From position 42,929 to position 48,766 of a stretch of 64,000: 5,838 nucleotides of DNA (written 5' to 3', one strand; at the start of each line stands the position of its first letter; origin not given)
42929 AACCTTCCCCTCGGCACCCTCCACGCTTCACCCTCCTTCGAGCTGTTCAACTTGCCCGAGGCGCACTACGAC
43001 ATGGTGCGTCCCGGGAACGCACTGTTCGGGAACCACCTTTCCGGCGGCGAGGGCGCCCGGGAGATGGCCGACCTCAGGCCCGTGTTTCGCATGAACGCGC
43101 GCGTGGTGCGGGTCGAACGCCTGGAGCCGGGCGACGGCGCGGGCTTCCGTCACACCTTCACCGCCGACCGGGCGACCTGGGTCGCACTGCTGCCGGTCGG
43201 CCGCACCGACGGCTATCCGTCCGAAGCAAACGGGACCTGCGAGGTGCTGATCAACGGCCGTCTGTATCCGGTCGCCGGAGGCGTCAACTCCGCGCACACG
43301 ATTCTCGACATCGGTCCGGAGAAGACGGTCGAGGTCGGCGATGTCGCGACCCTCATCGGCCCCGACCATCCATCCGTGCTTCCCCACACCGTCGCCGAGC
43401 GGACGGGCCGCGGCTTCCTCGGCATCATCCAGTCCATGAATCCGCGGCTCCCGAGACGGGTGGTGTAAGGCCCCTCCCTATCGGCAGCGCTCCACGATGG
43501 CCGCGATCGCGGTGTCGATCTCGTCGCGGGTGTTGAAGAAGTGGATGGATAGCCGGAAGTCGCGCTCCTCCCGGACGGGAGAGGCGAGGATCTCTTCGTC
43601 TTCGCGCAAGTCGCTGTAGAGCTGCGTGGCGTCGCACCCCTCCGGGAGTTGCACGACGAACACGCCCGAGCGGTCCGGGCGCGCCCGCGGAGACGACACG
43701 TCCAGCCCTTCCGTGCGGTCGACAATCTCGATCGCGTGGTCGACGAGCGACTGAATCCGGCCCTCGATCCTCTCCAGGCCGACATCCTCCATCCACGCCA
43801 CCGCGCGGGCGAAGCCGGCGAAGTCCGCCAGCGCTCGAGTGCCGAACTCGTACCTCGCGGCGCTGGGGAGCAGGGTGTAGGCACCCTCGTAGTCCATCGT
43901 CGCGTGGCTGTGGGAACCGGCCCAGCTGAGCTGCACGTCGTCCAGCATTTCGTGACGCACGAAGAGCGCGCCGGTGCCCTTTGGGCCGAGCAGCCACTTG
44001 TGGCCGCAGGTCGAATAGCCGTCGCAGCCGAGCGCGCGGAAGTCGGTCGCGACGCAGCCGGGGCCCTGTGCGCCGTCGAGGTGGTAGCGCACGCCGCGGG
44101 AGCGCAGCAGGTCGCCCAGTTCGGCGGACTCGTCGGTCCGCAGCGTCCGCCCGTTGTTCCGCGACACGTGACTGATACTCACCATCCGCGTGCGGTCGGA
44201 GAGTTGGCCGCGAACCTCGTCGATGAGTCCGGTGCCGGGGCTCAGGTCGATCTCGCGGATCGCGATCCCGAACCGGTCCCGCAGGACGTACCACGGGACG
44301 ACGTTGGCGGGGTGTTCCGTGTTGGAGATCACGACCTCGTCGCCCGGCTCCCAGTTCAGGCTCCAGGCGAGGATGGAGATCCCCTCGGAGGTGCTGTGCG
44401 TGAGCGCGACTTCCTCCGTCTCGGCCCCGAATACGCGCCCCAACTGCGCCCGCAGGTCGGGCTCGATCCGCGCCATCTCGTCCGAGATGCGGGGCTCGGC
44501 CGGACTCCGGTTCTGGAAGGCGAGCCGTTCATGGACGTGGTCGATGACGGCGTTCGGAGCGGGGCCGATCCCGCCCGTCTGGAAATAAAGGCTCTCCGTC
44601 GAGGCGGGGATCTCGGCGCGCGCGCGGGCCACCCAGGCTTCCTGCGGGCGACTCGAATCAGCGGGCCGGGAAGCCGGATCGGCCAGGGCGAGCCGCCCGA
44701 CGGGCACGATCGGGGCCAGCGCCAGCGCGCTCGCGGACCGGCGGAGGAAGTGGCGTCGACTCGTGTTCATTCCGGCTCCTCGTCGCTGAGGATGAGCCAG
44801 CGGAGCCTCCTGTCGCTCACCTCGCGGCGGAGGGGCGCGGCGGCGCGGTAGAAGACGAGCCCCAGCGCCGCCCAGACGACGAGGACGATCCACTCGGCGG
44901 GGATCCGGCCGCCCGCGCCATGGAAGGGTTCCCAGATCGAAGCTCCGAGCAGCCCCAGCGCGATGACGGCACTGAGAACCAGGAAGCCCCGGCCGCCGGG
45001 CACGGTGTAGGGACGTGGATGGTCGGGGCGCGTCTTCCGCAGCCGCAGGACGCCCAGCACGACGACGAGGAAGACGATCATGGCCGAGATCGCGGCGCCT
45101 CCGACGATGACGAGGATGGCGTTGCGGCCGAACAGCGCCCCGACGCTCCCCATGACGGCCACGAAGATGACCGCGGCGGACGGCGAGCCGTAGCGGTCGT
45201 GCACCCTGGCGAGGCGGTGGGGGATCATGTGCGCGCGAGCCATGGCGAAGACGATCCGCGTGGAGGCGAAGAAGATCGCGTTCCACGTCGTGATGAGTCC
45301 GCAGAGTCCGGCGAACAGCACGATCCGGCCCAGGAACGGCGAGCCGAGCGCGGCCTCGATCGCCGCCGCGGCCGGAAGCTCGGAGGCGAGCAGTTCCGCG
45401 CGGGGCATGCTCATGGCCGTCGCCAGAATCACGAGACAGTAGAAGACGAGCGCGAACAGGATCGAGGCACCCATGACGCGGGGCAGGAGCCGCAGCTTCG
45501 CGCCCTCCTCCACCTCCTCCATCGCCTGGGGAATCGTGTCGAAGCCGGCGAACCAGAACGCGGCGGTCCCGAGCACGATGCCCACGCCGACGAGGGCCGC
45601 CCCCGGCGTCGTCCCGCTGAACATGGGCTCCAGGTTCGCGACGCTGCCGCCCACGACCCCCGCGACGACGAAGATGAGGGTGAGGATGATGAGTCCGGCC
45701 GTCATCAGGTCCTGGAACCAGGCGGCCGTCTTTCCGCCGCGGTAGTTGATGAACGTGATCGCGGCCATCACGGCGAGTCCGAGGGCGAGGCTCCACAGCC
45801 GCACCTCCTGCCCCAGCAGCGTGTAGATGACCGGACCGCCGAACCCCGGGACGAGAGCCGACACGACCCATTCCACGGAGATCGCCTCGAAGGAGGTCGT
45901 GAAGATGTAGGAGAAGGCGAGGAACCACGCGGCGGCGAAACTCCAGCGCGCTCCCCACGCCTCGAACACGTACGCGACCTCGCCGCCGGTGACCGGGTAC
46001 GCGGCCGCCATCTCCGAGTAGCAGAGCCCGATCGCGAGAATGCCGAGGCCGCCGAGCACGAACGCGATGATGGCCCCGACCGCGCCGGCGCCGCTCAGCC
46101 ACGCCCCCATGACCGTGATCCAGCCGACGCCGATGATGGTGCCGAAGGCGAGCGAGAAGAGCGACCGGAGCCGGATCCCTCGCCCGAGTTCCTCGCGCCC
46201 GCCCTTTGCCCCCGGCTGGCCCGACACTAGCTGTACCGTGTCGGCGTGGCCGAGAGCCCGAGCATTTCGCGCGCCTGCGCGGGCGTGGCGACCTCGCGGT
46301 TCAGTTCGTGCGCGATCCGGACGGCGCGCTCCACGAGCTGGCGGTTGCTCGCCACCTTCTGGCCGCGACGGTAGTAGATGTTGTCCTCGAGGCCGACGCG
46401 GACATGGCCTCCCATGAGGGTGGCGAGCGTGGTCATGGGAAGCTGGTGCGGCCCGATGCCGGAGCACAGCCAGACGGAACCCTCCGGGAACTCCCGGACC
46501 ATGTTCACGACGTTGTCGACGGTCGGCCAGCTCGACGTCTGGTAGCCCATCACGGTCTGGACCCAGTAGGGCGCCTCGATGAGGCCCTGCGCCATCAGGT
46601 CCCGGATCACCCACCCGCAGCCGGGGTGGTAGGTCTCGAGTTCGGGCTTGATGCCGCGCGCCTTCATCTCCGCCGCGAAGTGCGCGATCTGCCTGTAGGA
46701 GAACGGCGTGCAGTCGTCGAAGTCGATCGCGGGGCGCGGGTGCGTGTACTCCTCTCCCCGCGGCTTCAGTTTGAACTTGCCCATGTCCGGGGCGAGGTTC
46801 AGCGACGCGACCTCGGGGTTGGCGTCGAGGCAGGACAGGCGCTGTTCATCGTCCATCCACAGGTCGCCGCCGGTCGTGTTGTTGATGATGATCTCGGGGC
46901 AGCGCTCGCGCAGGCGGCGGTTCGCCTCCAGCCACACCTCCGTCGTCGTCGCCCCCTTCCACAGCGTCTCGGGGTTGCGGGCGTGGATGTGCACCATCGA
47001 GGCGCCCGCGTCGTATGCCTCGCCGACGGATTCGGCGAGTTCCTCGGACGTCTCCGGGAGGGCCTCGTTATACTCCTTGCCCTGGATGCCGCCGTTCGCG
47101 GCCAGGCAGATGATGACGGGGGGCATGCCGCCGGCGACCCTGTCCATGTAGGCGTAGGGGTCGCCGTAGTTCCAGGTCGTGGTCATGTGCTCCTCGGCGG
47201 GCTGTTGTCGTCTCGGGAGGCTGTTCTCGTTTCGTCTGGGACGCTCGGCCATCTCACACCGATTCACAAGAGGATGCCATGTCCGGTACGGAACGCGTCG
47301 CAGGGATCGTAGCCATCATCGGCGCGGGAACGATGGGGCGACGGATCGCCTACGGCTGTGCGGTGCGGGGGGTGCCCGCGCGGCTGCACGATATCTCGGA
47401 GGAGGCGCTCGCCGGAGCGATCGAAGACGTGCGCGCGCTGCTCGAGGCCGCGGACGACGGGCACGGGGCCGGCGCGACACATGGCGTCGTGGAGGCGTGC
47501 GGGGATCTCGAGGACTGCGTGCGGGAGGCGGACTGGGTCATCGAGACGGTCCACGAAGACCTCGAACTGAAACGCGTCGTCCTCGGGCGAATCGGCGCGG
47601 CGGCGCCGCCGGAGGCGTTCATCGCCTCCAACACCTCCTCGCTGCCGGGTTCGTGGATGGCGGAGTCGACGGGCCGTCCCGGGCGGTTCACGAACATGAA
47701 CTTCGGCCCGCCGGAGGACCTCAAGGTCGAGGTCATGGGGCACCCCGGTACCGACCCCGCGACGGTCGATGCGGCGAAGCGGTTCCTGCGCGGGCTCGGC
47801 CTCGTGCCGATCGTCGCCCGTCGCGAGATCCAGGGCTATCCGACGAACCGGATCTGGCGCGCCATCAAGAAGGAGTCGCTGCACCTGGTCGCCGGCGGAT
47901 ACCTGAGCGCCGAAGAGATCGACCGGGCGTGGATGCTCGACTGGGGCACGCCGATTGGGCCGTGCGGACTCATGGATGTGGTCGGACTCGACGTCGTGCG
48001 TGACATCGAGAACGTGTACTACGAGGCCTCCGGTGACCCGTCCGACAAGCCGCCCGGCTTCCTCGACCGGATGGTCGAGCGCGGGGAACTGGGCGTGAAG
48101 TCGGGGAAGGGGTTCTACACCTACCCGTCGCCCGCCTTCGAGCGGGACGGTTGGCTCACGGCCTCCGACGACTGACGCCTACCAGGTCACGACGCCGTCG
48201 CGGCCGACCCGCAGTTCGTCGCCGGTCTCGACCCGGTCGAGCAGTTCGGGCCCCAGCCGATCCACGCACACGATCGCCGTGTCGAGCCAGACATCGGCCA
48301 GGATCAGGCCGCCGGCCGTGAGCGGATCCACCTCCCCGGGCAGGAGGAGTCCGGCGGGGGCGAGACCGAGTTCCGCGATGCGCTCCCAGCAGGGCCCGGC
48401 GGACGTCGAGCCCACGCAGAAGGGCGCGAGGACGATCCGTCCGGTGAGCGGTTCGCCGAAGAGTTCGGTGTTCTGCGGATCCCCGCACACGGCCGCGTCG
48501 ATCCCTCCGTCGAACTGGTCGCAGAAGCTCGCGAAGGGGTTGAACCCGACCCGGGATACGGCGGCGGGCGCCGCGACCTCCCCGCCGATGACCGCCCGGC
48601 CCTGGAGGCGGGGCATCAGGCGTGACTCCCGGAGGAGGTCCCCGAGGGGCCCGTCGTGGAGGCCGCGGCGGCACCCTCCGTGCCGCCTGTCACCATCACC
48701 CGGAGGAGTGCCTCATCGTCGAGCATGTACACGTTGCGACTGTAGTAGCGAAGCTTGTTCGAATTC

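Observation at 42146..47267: Two Tat-exported PLP enzymes (racemase-like and class-V epimerase/desulfurase-like) embedded with permeases and a BKACE gene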

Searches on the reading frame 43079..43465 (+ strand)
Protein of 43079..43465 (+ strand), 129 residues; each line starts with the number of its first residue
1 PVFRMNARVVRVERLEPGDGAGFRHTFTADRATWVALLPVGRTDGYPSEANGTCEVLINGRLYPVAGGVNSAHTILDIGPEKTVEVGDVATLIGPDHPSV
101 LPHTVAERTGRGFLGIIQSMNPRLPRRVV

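Call 68: search_solved_structures(query=window:43079-43465:+, max_evalue=0.001, show_alignments=5)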
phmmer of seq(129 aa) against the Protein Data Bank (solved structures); distinct sequences matched with E-value up to 0.001: 46.
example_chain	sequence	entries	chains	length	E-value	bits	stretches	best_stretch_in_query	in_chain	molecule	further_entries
4ecl_A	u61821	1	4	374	5.3e-15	59.3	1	1-102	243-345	Serine racemase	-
8ahw_A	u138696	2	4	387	3.2e-12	50.4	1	3-96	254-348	Alanine racemase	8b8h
1xfc_A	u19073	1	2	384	3.2e-12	50.3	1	3-96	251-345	Alanine racemase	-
4bhy_A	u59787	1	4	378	3.2e-12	50.3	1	1-98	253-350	ALANINE RACEMASE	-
6scz_A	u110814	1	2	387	3.3e-12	50.3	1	3-96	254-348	Alanine racemase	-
3e5p_A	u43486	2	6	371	1e-10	45.5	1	1-126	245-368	Alanine racemase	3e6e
5zl6_A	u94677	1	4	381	1.1e-10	45.4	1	1-128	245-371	Histidine racemase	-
4bf5_A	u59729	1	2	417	5.1e-10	43.2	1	5-97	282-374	ALANINE RACEMASE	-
4beq_A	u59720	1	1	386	9.1e-10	42.4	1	6-98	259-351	ALANINE RACEMASE 2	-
7agz_A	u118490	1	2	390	9.8e-10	42.3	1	6-98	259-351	Broad specificity amino-acid racemase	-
4beu_A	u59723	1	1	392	9.8e-10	42.3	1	6-98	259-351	ALANINE RACEMASE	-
3b8u_A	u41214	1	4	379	1.2e-09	42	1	1-109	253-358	Alanine racemase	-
3b8w_A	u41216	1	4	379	1.2e-09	42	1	1-109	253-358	Alanine racemase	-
3b8t_A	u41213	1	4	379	1.2e-09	42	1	1-109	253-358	Alanine racemase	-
2rjg_A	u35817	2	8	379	1.2e-09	42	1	1-109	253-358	Alanine racemase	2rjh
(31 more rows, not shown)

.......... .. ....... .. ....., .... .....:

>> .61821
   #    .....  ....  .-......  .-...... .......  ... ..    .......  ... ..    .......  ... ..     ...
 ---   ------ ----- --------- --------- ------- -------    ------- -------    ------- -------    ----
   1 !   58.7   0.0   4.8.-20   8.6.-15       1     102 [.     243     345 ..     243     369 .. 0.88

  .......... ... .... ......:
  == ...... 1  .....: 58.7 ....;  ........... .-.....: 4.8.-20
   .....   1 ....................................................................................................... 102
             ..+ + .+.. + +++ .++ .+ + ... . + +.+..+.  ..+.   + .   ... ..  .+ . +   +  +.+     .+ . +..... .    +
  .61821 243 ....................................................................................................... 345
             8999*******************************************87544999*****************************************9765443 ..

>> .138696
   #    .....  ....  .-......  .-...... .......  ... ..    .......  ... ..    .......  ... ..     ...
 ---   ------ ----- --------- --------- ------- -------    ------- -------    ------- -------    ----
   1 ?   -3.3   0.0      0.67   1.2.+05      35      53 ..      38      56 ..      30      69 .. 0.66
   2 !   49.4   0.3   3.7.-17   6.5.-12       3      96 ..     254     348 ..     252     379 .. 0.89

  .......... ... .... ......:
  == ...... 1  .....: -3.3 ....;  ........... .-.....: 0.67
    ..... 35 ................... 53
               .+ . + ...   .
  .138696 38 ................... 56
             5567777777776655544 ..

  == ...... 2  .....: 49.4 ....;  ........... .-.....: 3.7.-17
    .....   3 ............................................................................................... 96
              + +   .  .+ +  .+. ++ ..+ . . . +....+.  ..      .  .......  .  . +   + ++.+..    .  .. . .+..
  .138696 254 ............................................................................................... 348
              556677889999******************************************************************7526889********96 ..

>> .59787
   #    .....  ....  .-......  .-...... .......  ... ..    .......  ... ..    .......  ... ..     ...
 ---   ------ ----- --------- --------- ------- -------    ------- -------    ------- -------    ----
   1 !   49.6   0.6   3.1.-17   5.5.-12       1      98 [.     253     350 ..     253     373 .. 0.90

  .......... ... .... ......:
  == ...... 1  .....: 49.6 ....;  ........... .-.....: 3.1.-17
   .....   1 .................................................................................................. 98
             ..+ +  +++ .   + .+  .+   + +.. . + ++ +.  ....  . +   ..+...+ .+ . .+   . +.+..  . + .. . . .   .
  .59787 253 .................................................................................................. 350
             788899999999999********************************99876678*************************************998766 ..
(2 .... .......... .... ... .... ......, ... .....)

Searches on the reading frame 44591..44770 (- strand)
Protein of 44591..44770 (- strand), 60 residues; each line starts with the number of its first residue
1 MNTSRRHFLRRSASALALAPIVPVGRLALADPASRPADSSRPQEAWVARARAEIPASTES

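Call 34: search_protein_families(library=ncbifam, proteins=[window:44591-44770:-], max_evalue=10)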
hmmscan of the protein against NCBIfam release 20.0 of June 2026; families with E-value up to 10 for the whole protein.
seq(60 aa): 2 families
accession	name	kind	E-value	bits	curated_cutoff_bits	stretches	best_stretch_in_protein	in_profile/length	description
TIGR01409.1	TAT_signal_seq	domain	0.0022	18.3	16.7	1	3-30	1-29/29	twin-arginine translocation signal domain-containing protein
TIGR02811.1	formate_TAT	hypoth_equivalog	0.073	13.4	48.45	1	2-39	8-46/66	formate dehydrogenase region TAT target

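Call 35: search_protein_families(library=pfam, proteins=[window:44591-44770:-], max_evalue=10)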
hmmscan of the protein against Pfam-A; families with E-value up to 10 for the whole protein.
seq(60 aa): 0 families

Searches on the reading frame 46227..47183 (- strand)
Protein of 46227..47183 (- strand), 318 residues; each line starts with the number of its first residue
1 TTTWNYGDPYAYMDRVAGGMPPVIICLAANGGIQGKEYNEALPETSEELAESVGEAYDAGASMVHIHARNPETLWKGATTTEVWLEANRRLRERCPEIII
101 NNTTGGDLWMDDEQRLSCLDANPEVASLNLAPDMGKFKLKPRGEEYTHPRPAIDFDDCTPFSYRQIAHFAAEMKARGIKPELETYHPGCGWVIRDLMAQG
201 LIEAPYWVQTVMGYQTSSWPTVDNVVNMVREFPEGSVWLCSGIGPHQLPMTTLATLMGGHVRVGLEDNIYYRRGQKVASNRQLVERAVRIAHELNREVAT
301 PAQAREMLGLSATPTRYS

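Call 6: search_protein_families(library=pfam, proteins=[window:46227-47183:-])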
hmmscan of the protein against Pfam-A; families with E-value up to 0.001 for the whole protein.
window:46227-47183:- (318 aa): 1 family
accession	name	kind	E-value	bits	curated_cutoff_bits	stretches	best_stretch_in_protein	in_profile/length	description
PF05853.18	BKACE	-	2.7e-82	276.6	24.8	1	22-310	1-274/274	beta-keto acid cleavage enzyme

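Call 7: search_protein_families(library=ncbifam, proteins=[window:46227-47183:-], max_evalue=0.00001)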
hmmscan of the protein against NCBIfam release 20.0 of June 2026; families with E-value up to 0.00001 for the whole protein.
window:46227-47183:- (318 aa): 4 families
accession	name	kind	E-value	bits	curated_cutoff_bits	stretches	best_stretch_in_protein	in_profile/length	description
NF052387.1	Lys_ferment_KCE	equivalog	1.3e-68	231.3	382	2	163-310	120-267/267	3-keto-5-aminohexanoate cleavage enzyme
NF053538.1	DixhxACActTsKce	equivalog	1.1e-55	188.9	430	1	23-311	7-303/310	3,5-dioxohexanoate:acetyl-CoA acetone transferase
NF053568.1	3OXCoAcCUPNH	equivalog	1.9e-52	178.2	350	2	166-311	125-273/274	3-oxoadipate:acetyl-CoA acetyltransferase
NF052389.1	Lys_KAL_CLE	exception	2.3e-44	151.8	725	1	24-312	172-438/440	bifunctional 3-aminobutyryl-CoA ammonia lyase/3-keto-5-aminohexanoate cleavage enzyme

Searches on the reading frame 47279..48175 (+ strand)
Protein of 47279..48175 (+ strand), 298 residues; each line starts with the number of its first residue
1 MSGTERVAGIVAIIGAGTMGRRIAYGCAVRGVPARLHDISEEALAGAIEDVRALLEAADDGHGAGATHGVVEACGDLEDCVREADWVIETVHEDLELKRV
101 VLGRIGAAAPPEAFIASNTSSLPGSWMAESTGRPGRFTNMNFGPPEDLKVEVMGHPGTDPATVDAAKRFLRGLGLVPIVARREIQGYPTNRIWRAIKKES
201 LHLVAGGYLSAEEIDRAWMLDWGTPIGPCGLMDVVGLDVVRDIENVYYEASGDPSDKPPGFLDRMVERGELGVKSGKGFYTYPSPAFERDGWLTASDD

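Call 6: search_protein_families(library=pfam, proteins=[window:47279-48175:+])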
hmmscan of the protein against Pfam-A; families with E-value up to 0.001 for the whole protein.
window:47279-48175:+ (298 aa): 4 families
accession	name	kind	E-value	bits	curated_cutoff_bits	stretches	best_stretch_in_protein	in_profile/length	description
PF02737.24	3HCDH_N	-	4.1e-36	125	22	1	11-181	2-178/180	3-hydroxyacyl-CoA dehydrogenase, NAD binding domain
PF00725.27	3HCDH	-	2e-24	86.4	22.1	1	186-282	1-97/97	3-hydroxyacyl-CoA dehydrogenase, C-terminal domain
PF03446.21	NAD_binding_2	-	3.4e-05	24.3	21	1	11-119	2-93/161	NAD binding domain of 6-phosphogluconate dehydrogenase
PF03807.23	F420_oxidored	-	0.00046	21.2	21.6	1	11-92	2-68/94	NADP oxidoreductase coenzyme F420-dependent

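Call 7: search_protein_families(library=ncbifam, proteins=[window:47279-48175:+], max_evalue=0.00001)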
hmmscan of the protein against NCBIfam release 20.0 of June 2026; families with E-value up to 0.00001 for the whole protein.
window:47279-48175:+ (298 aa): 19 families
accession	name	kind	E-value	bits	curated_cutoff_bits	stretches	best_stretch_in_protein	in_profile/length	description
NF006143.0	PRK08293.1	equivalog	2.9e-60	204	312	1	11-285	7-290/291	3-hydroxyacyl-CoA dehydrogenase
NF004474.0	PRK05808.1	subfamily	3.3e-47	161.1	408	1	11-282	6-282/283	3-hydroxybutyryl-CoA dehydrogenase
NF006722.0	PRK09260.1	equivalog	1.1e-43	149.6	429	1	11-283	5-282/289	3-hydroxyacyl-CoA dehydrogenase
NF042925.1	FHMPC_DH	equivalog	1.2e-42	146.3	500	1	11-283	3-281/304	5-formyl-3-hydroxy-2-methylpyridine 4-carboxylate 5-dehydrogenase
NF006124.0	PRK08268.1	subfamily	7.8e-42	143.9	508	1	9-284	8-289/507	3-hydroxyacyl-CoA dehydrogenase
NF008363.0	PRK11154.1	equivalog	2.6e-40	138.2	869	1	10-283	311-587/708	fatty acid oxidation complex subunit alpha FadJ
NF005875.0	PRK07819.1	subfamily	1.4e-37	129.7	319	1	11-282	8-286/287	3-hydroxybutyryl-CoA dehydrogenase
NF008727.0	PRK11730.1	equivalog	4.7e-37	127.7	870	1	11-283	316-593/717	fatty acid oxidation complex subunit alpha FadB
NF005715.0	PRK07530.1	equivalog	1.1e-36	126.8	420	1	11-283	7-284/292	3-hydroxybutyryl-CoA dehydrogenase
NF004783.0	PRK06129.1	equivalog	1.2e-34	120.2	347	1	11-217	5-218/315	3-hydroxyacyl-CoA dehydrogenase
TIGR02440.1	FadJ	equivalog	4e-34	117.9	968.45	1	10-284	306-583/699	fatty acid oxidation complex subunit alpha FadJ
TIGR02279.1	PaaC-3OHAcCoADH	equivalog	1.3e-32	113.3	669.4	1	11-284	8-287/503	3-hydroxyacyl-CoA dehydrogenase PaaH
TIGR02437.1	FadB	equivalog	1.8e-29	102.6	933.55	1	11-283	316-593/714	fatty acid oxidation complex subunit alpha FadB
NF006125.0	PRK08269.1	equivalog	7.7e-29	100.8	427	1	9-283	6-297/334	3-hydroxybutyryl-CoA dehydrogenase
TIGR02441.1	fa_ox_alpha_mit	equivalog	9.5e-29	100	964.65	1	9-283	336-614/737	fatty acid oxidation complex subunit alpha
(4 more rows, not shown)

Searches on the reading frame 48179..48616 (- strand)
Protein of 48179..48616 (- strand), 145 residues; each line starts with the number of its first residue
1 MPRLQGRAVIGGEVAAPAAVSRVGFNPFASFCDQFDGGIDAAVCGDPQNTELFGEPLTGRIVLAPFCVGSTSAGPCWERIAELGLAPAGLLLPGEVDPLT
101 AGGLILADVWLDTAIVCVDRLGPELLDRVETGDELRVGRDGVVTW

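Call 6: search_protein_families(library=pfam, proteins=[window:48179-48616:-])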
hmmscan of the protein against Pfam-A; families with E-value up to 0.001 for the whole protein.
window:48179-48616:- (145 aa): 1 family
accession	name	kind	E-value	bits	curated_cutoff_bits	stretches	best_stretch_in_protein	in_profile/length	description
PF01989.23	AcnX_swivel_put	-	1.3e-06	28.5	27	1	48-109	17-77/80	Aconitase X swivel domain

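Call 7: search_protein_families(library=ncbifam, proteins=[window:48179-48616:-], max_evalue=0.00001)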
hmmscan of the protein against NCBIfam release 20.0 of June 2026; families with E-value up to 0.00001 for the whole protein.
window:48179-48616:- (145 aa): 0 families
